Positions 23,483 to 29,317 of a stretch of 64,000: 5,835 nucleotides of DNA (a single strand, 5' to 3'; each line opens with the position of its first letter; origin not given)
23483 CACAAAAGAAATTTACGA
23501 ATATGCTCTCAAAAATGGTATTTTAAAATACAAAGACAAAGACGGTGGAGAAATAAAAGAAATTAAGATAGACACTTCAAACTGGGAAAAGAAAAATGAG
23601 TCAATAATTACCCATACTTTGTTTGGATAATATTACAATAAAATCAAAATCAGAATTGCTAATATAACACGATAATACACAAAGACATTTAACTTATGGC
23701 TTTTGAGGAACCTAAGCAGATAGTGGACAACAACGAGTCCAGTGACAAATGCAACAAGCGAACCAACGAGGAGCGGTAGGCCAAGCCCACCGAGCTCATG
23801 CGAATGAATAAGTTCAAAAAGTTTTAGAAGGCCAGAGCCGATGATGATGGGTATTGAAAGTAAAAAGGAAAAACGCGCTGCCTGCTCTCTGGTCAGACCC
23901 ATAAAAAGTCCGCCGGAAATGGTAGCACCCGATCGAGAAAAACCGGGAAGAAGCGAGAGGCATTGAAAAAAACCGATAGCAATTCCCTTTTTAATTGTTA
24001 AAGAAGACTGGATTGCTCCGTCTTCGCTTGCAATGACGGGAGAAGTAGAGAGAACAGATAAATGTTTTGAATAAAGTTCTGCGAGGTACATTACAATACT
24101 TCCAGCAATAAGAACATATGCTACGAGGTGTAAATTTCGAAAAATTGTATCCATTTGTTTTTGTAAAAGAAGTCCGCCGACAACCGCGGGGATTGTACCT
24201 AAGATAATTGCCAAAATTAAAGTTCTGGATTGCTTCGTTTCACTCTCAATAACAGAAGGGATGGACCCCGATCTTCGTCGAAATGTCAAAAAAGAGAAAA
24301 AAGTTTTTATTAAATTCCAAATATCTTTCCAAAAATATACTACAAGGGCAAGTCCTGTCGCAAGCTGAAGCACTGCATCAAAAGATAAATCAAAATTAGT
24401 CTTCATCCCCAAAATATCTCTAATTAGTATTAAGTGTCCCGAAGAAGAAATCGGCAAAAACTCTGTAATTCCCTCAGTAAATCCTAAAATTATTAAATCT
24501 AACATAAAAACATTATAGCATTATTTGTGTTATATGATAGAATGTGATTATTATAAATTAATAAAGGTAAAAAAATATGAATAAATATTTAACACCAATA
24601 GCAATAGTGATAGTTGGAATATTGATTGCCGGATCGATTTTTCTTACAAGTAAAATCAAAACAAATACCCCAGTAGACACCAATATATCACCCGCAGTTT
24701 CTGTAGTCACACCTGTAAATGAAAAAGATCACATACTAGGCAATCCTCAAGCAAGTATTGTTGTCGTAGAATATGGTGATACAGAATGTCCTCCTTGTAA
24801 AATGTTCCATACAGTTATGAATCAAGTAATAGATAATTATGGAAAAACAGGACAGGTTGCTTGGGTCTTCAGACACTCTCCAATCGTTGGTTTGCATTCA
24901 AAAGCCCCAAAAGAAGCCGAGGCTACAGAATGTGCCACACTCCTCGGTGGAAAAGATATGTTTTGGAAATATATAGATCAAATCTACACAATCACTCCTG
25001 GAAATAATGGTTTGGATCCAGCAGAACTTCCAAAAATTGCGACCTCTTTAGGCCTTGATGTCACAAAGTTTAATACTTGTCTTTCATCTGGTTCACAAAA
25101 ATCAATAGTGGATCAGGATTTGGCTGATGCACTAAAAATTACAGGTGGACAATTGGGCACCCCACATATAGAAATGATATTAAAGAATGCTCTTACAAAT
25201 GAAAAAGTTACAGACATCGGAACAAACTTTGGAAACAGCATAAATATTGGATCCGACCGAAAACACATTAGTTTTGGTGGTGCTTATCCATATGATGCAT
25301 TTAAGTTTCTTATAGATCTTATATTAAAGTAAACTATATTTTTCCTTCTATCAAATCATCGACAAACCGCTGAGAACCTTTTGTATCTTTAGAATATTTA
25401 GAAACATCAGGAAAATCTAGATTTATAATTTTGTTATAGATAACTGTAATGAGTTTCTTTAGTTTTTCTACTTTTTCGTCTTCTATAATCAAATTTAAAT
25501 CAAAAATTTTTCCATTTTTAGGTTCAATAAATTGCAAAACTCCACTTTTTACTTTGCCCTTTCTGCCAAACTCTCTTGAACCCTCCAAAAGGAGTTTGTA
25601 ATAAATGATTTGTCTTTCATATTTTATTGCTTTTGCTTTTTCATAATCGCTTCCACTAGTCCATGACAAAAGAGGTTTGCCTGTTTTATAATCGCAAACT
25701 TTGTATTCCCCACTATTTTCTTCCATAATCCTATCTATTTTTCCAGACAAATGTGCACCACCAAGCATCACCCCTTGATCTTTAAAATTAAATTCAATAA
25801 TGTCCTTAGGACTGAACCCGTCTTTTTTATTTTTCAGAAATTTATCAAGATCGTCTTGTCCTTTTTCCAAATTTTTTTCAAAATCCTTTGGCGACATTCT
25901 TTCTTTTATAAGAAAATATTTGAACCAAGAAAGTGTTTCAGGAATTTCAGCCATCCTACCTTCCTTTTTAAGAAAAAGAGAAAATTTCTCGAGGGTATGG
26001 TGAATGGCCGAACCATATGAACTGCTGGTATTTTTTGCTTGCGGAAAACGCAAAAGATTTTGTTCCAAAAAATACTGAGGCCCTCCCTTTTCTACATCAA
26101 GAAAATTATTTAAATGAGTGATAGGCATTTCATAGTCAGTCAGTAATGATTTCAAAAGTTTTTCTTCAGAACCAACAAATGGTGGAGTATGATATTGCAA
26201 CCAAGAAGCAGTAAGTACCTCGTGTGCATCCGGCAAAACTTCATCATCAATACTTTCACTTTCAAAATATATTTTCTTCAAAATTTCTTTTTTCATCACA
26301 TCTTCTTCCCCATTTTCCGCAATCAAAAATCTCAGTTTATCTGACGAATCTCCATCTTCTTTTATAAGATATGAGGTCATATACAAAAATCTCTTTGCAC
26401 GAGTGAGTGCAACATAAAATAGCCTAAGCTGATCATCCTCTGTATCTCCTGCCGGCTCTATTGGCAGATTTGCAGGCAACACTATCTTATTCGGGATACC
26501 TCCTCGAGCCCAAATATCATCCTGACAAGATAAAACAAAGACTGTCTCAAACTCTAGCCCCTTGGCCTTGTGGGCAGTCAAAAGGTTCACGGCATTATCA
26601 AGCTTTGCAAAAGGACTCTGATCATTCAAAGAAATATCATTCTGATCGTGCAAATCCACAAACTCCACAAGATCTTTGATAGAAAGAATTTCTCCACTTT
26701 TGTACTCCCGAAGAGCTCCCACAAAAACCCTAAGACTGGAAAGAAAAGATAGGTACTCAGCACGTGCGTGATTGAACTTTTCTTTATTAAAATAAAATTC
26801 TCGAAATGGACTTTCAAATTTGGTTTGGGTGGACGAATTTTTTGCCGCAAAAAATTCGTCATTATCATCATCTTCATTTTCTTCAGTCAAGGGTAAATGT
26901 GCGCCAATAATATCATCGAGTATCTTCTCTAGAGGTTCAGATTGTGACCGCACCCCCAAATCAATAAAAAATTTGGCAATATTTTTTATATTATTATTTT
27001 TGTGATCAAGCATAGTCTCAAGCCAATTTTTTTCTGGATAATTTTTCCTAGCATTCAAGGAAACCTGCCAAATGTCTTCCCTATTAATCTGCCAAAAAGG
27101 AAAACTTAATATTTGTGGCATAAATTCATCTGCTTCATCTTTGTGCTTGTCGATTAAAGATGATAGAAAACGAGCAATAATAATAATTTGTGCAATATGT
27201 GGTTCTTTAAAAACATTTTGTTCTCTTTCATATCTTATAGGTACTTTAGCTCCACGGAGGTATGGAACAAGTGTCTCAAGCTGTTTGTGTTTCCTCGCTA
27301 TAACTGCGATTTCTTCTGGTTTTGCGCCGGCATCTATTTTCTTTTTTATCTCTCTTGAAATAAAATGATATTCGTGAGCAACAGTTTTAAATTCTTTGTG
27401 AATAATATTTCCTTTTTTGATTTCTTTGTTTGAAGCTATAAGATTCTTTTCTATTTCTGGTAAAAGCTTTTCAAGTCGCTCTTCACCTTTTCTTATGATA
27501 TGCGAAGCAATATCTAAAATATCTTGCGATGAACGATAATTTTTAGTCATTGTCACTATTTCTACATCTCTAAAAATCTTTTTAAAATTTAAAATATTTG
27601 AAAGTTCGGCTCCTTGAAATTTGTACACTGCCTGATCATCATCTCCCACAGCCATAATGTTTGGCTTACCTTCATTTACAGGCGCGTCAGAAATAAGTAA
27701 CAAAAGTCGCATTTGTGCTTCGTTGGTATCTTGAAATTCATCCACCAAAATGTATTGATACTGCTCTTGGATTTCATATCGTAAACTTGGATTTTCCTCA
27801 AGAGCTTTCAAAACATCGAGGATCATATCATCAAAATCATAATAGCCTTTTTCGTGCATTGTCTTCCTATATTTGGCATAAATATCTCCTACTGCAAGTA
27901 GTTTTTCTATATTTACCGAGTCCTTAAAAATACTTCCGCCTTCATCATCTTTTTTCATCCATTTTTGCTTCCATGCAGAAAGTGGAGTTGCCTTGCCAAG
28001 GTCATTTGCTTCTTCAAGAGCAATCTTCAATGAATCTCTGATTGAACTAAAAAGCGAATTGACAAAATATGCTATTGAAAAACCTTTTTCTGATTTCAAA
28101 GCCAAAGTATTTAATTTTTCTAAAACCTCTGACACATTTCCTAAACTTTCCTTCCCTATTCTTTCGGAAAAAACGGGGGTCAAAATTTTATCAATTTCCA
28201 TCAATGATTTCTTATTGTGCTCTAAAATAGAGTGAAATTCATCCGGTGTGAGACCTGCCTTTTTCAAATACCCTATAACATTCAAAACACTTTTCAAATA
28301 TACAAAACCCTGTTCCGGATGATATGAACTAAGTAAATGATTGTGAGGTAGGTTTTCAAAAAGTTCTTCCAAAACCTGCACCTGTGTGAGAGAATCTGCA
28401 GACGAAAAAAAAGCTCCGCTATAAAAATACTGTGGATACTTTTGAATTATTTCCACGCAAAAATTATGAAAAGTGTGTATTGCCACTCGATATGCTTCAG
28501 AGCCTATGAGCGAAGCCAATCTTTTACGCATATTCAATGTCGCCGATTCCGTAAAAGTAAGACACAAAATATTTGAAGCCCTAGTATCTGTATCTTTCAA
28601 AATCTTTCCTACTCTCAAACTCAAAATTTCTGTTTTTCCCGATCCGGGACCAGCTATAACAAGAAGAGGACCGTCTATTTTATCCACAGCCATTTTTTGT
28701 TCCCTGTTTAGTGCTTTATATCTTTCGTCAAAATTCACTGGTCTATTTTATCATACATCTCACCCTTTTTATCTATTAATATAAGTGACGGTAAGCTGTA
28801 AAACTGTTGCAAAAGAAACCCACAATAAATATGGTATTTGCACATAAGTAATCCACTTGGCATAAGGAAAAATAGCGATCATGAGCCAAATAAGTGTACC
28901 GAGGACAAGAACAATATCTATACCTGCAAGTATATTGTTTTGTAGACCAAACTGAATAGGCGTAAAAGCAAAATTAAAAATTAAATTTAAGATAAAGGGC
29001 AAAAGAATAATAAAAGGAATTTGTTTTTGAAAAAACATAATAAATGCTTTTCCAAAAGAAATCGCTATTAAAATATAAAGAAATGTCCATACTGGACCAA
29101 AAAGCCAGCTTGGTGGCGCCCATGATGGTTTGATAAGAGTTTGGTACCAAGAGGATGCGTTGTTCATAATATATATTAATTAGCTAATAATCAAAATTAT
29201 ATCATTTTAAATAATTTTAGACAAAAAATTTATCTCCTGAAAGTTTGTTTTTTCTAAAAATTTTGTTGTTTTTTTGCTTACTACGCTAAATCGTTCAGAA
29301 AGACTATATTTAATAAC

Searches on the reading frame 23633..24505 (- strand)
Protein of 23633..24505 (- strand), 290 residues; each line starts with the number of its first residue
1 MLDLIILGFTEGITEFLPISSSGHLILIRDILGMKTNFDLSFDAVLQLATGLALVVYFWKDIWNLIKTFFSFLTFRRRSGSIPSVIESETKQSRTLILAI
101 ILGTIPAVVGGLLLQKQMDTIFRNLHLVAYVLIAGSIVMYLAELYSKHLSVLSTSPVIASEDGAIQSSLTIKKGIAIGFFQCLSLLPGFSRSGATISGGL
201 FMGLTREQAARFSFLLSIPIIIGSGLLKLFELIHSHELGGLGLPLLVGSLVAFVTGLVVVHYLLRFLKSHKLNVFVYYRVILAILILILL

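Call 9: search_protein_families(library=pfam, proteins=[window:23633-24505:-], max_evalue=0.0001)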
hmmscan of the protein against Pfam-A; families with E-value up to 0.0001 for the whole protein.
window:23633-24505:- (290 aa): 1 family
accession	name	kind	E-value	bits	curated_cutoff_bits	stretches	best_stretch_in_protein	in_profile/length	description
PF02673.24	BacA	-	2.8e-80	270.1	33.4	1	5-285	2-257/257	Bacitracin resistance protein BacA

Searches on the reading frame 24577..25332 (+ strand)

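Call 9: search_protein_families(library=pfam, proteins=[window:24577-25332:+], max_evalue=0.0001)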
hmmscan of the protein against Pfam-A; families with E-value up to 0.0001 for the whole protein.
window:24577-25332:+ (251 aa): 3 families
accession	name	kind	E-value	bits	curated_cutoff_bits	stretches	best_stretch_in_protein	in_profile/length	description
PF13462.12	Thioredoxin_4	-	2.1e-14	54.5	23.2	1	48-197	2-142/165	Thioredoxin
PF01323.26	DSBA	-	1.4e-06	28.7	25.6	0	63-187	2-163/191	DSBA-like thioredoxin domain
PF18400.7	Thioredoxin_12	-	3.9e-05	24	26.1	0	49-102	132-183/190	Thioredoxin-like domain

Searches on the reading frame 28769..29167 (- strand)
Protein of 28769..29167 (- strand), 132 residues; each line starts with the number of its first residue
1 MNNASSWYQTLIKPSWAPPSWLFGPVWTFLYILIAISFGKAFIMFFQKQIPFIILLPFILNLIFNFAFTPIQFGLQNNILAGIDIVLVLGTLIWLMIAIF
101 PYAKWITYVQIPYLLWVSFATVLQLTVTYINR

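Call 41: search_protein_families(library=pfam, proteins=[window:28769-29167:-], max_evalue=0.01)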
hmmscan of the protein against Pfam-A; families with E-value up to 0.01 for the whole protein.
window:28769-29167:- (132 aa): 1 family
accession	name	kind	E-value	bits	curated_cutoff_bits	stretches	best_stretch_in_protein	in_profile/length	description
PF03073.20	TspO_MBR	-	3e-31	108.5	24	1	3-129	19-144/145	TspO/MBR family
